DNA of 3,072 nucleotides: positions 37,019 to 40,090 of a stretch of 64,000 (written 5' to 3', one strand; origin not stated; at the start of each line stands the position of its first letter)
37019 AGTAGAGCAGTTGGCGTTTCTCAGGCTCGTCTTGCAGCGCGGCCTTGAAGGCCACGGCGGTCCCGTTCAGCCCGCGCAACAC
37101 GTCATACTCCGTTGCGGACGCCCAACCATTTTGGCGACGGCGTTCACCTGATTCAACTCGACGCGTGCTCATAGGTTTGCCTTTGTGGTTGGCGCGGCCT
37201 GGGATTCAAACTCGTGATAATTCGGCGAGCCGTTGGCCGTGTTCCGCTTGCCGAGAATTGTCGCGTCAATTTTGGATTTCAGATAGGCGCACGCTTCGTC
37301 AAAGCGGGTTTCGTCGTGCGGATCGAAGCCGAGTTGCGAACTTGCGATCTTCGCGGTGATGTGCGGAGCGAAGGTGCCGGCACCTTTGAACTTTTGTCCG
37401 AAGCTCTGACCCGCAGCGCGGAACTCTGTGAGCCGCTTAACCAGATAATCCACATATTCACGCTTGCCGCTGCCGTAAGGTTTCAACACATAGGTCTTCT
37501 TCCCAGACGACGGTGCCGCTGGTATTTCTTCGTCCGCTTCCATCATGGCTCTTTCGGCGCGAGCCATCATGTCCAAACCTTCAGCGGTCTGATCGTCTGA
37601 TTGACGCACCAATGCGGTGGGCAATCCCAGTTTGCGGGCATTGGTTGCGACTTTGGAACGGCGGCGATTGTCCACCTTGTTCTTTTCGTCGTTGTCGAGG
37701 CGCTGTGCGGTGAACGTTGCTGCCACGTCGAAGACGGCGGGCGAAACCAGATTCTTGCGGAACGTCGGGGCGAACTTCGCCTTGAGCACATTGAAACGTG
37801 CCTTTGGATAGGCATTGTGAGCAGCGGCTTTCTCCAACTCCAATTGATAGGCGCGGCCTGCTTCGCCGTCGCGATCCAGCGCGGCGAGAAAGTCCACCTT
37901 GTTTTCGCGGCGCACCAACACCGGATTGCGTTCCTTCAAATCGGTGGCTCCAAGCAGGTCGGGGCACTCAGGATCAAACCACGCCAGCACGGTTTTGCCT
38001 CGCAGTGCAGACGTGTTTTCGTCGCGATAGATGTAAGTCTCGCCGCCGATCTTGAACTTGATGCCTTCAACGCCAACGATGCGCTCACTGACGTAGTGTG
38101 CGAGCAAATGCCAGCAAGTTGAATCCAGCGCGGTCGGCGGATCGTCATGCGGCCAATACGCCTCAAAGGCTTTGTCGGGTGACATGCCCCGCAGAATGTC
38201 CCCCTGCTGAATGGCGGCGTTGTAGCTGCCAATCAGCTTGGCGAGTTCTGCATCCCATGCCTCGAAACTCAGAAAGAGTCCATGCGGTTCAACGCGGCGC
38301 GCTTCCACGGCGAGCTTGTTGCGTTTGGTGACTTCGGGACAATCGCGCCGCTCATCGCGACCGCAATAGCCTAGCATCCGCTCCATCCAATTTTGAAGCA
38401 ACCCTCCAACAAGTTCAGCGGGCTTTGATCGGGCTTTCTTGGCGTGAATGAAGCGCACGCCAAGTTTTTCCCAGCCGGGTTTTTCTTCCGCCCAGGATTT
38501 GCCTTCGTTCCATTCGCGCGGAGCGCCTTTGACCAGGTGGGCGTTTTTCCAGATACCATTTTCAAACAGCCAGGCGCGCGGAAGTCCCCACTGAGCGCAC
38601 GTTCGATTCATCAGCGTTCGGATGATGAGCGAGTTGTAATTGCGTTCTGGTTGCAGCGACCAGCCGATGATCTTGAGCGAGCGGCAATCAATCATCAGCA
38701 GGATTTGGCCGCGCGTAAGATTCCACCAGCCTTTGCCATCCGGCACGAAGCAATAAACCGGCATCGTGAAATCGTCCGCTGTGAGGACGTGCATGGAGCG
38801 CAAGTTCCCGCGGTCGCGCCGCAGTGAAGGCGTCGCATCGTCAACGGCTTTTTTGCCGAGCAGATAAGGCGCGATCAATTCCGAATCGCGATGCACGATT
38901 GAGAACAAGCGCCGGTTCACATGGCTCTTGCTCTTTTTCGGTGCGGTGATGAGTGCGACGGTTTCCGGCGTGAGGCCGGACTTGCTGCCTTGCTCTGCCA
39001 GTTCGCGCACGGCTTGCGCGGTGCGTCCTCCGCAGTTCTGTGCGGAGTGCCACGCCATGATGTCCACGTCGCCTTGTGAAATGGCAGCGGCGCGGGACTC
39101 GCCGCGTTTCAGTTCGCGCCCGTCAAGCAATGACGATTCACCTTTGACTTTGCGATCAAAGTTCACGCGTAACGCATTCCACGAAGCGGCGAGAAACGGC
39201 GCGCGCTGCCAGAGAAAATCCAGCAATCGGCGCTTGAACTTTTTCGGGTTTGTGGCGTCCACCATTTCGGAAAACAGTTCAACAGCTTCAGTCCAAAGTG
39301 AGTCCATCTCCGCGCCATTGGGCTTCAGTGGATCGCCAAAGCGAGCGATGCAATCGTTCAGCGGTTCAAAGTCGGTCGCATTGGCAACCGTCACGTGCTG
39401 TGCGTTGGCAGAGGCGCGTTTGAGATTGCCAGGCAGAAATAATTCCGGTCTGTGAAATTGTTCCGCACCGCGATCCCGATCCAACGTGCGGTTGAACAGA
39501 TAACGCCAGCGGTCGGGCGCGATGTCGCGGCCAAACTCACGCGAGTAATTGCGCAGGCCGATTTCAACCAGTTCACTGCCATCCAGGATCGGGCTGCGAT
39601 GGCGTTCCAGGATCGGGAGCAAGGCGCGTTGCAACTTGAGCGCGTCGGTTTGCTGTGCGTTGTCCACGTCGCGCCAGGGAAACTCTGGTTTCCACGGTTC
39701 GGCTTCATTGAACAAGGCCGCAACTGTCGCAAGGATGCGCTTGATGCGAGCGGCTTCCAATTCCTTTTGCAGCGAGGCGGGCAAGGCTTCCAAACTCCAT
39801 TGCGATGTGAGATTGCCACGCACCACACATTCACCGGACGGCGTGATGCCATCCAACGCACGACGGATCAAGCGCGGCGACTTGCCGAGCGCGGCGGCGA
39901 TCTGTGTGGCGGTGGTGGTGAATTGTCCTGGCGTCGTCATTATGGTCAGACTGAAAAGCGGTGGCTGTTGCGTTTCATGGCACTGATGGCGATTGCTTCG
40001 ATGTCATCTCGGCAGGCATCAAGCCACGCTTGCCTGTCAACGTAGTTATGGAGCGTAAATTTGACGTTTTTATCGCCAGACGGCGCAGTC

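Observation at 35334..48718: Compact ~13.4-kb Mu-type transposable element with a capsid gene but no packaging, portal or tail machinery (candidate transposable phage satellite or capsid-bearing transposon)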

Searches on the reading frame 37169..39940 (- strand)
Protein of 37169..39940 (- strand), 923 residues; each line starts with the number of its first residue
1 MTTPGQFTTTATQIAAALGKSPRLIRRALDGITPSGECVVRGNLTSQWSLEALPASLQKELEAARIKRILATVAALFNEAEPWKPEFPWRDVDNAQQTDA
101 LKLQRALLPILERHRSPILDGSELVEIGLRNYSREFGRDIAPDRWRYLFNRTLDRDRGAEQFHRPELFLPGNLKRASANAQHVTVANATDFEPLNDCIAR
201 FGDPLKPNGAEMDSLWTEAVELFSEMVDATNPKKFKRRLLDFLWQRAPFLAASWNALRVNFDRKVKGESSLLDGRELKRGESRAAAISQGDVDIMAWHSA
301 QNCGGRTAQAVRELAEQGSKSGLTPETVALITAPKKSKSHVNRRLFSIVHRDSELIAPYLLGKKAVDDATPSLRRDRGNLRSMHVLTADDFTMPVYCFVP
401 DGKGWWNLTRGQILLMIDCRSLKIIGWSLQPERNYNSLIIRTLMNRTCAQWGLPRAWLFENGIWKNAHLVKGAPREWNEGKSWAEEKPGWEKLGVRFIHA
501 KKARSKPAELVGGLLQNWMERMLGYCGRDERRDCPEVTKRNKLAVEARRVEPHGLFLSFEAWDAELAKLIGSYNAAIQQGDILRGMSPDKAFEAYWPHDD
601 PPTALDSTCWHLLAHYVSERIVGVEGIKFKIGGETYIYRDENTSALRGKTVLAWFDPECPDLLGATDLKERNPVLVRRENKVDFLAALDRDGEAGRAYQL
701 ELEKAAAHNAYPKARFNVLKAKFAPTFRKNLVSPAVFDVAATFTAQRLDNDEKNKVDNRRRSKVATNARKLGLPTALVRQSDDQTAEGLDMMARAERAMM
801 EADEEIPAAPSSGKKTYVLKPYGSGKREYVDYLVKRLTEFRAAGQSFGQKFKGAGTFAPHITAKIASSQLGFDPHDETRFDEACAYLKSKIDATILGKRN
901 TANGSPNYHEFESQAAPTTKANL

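Call 4: search_protein_families(library=pfam, proteins=[window:37169-39940:-], max_evalue=0.01)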
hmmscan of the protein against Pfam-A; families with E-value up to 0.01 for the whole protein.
window:37169-39940:- (923 aa): 0 families

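Call 6: search_protein_families(library=phrogs, proteins=[window:37169-39940:-], max_evalue=0.01)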
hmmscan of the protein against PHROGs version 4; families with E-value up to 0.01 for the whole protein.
window:37169-39940:- (923 aa): 2 families
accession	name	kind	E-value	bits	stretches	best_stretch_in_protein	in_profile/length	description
phrog_310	-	integration and excision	7.2e-24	85.6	1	248-793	152-635/696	transposase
phrog_14727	-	unknown function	9.3e-05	22.4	1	361-499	233-366/409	-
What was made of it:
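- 37169..39940 (-): MuA-like DDE transposase (923 aa). Candidate catalytic residues are D389/D390, E460 and E509. phrog_310 7e-24 (call 6).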

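Call 7: search_protein_families(library=ncbifam, proteins=[window:37169-39940:-], max_evalue=0.01)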
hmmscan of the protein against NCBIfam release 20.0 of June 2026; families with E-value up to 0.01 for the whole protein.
window:37169-39940:- (923 aa): 0 families

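Call 14: find_homologous_proteins(query=window:37169-39940:-, max_evalue=0.00001)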
Query window:37169-39940:- (923 aa): 147 proteins with E <= 0.00001 among 8000 candidates; the best 120 are listed.
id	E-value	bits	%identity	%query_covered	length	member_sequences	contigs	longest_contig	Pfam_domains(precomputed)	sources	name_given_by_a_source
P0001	0.0e+0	1616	86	88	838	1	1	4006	-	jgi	jgi:hypothetical protein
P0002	0.0e+0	1610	85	88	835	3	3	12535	-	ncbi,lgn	-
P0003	0.0e+0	1482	78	89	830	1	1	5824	-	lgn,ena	-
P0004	0.0e+0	1476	78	88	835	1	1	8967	-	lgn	-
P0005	0.0e+0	1444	78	88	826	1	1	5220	-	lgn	-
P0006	0.0e+0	1436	70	99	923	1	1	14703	-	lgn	-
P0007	0.0e+0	1422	75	88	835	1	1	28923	-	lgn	-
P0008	0.0e+0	1414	75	89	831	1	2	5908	-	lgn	-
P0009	0.0e+0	1406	76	87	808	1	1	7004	-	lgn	-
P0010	0.0e+0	1393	74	88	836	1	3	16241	-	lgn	-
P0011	0.0e+0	1318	64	98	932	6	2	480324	-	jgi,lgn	jgi:hypothetical protein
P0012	0.0e+0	1305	65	98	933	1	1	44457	-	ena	-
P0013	0.0e+0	1300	69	89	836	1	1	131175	-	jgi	jgi:hypothetical protein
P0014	0.0e+0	1297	63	98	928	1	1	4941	-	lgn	-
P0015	0.0e+0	1292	71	88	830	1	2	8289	-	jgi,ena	-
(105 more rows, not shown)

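Call 15: find_encoding_contigs(protein=P0011, flank=10000, max_places=3)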
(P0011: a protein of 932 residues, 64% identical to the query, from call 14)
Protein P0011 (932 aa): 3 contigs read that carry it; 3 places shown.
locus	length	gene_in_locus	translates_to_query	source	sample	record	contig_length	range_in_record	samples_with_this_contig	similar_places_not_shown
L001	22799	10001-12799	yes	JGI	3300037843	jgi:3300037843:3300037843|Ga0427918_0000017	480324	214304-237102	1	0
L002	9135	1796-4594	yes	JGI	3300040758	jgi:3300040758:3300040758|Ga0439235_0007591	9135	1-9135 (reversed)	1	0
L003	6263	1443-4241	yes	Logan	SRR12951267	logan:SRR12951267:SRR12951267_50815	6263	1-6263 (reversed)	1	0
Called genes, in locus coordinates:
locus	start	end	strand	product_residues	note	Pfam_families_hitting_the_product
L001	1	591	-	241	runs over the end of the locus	PF00005:ABC_tran, PF13304:AAA_21 (weak)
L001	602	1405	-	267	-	-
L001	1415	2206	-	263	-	PF00515:TPR_1 (faint), PF07719:TPR_2 (faint), PF13432:TPR_16, PF13414:TPR_11 (faint), PF01476:LysM (weak)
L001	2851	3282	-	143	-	-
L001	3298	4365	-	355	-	PF04002:RadC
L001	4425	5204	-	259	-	PF13560:HTH_31 (faint)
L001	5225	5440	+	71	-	-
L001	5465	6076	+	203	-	-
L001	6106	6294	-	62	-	-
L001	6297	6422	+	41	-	-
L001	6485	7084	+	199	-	-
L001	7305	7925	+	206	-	-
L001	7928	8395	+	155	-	-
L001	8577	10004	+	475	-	-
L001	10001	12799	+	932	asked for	-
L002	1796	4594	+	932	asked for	-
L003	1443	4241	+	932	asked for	-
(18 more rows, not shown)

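Call 16: find_encoding_contigs(protein=P0013, flank=10000, max_places=3)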
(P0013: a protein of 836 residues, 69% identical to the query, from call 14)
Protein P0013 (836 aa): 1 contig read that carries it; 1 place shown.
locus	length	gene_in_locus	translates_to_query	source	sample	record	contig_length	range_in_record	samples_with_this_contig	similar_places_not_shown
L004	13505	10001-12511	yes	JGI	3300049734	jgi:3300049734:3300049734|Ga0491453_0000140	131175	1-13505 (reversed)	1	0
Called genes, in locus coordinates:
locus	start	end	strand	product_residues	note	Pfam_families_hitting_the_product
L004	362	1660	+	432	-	PF00089:Trypsin (weak), PF13365:Trypsin_2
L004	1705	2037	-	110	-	-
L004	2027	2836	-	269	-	-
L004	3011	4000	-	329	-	PF01381:HTH_3, PF13560:HTH_31 (weak)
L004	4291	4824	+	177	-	-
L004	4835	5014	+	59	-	-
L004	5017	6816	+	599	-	PF05065:Phage_capsid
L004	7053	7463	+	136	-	-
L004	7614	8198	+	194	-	-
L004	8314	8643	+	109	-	-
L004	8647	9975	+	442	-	-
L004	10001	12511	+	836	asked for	-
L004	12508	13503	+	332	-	?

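Call 19: find_encoding_contigs(protein=P0007, flank=10000, max_places=2)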
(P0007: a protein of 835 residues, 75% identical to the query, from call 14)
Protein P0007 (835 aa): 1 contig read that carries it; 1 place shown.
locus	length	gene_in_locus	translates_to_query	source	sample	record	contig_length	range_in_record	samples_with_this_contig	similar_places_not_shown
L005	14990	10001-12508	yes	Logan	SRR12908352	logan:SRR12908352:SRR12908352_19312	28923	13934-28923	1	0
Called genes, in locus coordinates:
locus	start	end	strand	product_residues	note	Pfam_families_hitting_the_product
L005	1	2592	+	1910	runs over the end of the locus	PF05593:RHS_repeat (faint)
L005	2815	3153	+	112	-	-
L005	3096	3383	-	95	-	-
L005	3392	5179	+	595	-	PF02837:Glyco_hydro_2_N, PF22666:Glyco_hydro_2_N2, PF00703:Glyco_hydro_2, PF02836:Glyco_hydro_2_C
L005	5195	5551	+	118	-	-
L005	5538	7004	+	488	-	PF00890:FAD_binding_2 (weak), PF01266:DAO (weak), PF01494:FAD_binding_3 (weak), PF01593:Amino_oxidase, PF07992:Pyr_redox_2 (faint), PF12831:FAD_oxidored (faint), PF13450:NAD_binding_8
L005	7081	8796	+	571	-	-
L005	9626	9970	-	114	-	PF13443:HTH_26 (faint), PF12844:HTH_19 (weak), PF13560:HTH_31, PF01381:HTH_3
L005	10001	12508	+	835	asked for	-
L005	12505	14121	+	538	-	PF13401:AAA_22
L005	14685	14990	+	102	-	?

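Call 20: find_encoding_contigs(protein=P0002, flank=10000, max_places=3)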
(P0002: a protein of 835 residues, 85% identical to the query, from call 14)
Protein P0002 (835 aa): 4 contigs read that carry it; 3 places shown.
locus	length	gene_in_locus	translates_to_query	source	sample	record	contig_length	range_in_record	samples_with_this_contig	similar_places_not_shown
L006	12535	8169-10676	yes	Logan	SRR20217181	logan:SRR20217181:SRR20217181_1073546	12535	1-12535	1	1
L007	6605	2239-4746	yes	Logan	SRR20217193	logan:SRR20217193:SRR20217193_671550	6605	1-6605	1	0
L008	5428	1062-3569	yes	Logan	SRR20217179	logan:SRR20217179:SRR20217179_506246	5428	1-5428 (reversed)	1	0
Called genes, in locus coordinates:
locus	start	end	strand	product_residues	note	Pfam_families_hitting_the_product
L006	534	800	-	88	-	-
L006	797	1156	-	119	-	-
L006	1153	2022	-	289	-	-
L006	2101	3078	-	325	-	PF01381:HTH_3 (weak), PF12844:HTH_19 (weak), PF13443:HTH_26 (weak), PF13560:HTH_31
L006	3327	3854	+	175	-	-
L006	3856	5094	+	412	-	PF10123:Mu-like_Pro_N (weak)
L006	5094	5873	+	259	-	-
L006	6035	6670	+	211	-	-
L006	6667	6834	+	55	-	-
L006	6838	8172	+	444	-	-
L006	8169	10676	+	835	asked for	-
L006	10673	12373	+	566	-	PF13401:AAA_22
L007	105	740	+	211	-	-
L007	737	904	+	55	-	-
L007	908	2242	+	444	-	-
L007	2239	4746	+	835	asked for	-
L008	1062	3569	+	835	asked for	-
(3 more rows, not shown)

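Call 25: search_solved_structures(query=A1, max_evalue=1, show_alignments=1)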
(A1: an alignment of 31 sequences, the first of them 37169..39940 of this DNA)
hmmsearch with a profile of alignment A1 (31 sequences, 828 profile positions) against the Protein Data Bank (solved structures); distinct sequences matched with E-value up to 1: 4.
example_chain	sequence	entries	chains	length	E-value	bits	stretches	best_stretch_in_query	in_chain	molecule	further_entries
4fcy_A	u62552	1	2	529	0.0017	19.9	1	359-460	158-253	Transposase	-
1bcm_A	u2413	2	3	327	0.026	15.9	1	376-460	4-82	BACTERIOPHAGE MU TRANSPOSASE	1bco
7ye1_E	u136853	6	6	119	0.16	13.3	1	49-128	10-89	DNA-directed RNA polymerase subunit omega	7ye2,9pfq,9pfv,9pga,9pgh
2x48_A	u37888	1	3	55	0.38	12.1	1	4-30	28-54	CAG38821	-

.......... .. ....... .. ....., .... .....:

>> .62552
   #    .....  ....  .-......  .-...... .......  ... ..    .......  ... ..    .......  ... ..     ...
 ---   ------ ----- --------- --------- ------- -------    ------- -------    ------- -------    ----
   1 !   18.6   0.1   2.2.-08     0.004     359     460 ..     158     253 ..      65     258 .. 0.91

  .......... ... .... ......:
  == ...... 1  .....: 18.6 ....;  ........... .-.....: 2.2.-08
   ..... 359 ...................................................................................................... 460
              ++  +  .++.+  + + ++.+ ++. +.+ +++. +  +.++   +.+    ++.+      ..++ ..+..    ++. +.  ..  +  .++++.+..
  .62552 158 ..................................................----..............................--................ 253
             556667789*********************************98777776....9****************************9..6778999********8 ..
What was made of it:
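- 37169..39940 (-): Profile vs PDB: 4fcy MuA 0.0017 (call 25).
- On Mu-type (MuA/MuB) transposable element: Profile vs PDB: 4fcy 0.0017 (call 25).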

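Call 26: find_related_loci(query=A1, collection=genome_contigs, flank=10000)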
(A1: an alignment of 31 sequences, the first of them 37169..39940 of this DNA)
Query A1 (923 aa) in genome_contigs; peptide patterns used: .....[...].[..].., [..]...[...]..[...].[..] (x = any residue, [..] = any of these).
113 stretches matched a pattern; 79 encode a relative of the query (tblastn E <= 1e-3); 77 distinct loci.
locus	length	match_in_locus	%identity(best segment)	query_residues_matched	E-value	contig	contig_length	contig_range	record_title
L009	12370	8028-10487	85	10-822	0e+0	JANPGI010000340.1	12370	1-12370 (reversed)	MAG: Verrucomicrobiota bacterium isolate VAR_69_metabat_378 VAR_69_k141_1018716, whole genome shotgun sequence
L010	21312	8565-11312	73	7-922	0e+0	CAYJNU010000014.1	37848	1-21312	MAG TPA_asm: uncultured Verrucomicrobiota bacterium isolate ERP124720_co1_187 genome assembly, contig: NODE_1492_length_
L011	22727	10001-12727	64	18-923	0e+0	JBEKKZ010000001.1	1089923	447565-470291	MAG: Verrucomicrobiota bacterium isolate SPRUCE 359 SPRUCE_359_1, whole genome shotgun sequence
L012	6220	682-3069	62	10-803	0e+0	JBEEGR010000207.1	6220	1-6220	MAG: Verrucomicrobiota bacterium isolate BP_781 scaffold_3672808, whole genome shotgun sequence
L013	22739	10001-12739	47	10-916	0e+0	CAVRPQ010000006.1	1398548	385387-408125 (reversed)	MAG: uncultured bacterium isolate MFD03044.bin.1.155 genome assembly, contig: contig_30701, whole genome shotgun sequenc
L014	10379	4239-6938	44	10-914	0e+0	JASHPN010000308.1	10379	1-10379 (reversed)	MAG: Verrucomicrobiia bacterium isolate JOPF050 JOPF_AWAY_contig_1099135, whole genome shotgun sequence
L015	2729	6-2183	48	180-914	0e+0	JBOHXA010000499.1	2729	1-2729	MAG: Limisphaerales bacterium isolate TC-S_maxbin2.bin.522_sub k127_2063005, whole genome shotgun sequence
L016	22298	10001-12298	45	11-773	0e+0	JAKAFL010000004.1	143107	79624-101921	MAG: bacterium isolate WY1.bin93 NODE_166_length_143107_cov_3.283403, whole genome shotgun sequence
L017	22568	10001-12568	43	10-830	0e+0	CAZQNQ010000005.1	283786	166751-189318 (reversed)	MAG TPA_asm: uncultured Bifidobacterium sp. isolate SRP344714_co2_359 genome assembly, contig: NODE_63_length_283786_cov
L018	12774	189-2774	42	1-827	8e-177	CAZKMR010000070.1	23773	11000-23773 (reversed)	MAG TPA_asm: uncultured Bifidobacterium sp. isolate SRP329715_co2_374 genome assembly, contig: NODE_4246_length_23773_co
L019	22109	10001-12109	45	98-789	2e-175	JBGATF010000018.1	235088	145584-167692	MAG: Limisphaerales bacterium isolate MAG_AAO_H10.62 AAOH10-62_opera_contig_266, whole genome shotgun sequence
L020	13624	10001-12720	45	8-789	2e-163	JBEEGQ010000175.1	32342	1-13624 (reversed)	MAG: Verrucomicrobiota bacterium isolate BP_782 scaffold_71078, whole genome shotgun sequence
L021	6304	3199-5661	38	1-812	9e-159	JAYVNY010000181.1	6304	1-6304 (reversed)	MAG: Akkermansia sp. isolate GL65_UP_concoct_5 GL65_UP_concoct_5_180, whole genome shotgun sequence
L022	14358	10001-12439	37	2-798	2e-152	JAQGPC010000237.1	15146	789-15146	MAG: Pedosphaera sp. isolate RYN_629 scaffold_2148575, whole genome shotgun sequence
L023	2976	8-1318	52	327-773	9e-159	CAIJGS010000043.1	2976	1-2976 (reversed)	MAG: uncultured Verrucomicrobia subdivision 3 bacterium isolate Umea2p1_bin-1422 genome assembly, contig: bin-1422:043/3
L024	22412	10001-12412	35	10-822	3e-148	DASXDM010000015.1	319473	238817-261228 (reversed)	MAG TPA_asm: Verrucomicrobiia bacterium isolate SMAG_U5086 k141_2851754, whole genome shotgun sequence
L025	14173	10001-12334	37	1-783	9e-147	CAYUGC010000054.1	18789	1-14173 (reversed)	MAG TPA_asm: uncultured Bifidobacteriaceae bacterium isolate binchicken_co241_251 genome assembly, contig: NODE_2826_len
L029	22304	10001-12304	37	10-775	2e-145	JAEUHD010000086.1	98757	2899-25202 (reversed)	MAG: Verrucomicrobiales bacterium isolate new MAG-8 k141_2168195, whole genome shotgun sequence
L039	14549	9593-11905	35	10-790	4e-138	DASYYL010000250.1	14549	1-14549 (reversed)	MAG TPA_asm: Verrucomicrobiia bacterium isolate SMAG_U6334 k141_364029, whole genome shotgun sequence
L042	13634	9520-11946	34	10-822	2e-134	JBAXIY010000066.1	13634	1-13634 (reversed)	MAG: Verrucomicrobiia bacterium isolate ELA361 MAG361_69, whole genome shotgun sequence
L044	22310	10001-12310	35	10-783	6e-133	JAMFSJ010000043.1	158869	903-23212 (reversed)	MAG: Methylacidimicrobium fagopyrum isolate NGEE_A_bin29 k127_886594, whole genome shotgun sequence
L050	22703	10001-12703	44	10-920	0e+0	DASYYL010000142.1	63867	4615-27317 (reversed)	MAG TPA_asm: Verrucomicrobiia bacterium isolate SMAG_U6334 k141_650059, whole genome shotgun sequence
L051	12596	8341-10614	36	35-777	1e-120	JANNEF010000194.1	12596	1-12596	MAG: Verrucomicrobiota bacterium isolate OTE_75_metabat_426 OTE_75_k141_3208251, whole genome shotgun sequence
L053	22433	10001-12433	33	11-811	5e-117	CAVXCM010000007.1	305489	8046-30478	MAG: uncultured Verrucomicrobiae bacterium isolate MFD01275.bin.2.81 genome assembly, contig: contig_5390, whole genome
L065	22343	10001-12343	36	1-785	7e-128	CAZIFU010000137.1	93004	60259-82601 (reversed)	MAG TPA_asm: uncultured Verrucomicrobiota bacterium isolate binchicken_co165_100 genome assembly, contig: k141_876243, w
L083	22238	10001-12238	30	10-762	1e-78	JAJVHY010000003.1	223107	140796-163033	MAG: Verrucomicrobiia bacterium isolate Bin_23R c_000000000176_partial_64489_287596, whole genome shotgun sequence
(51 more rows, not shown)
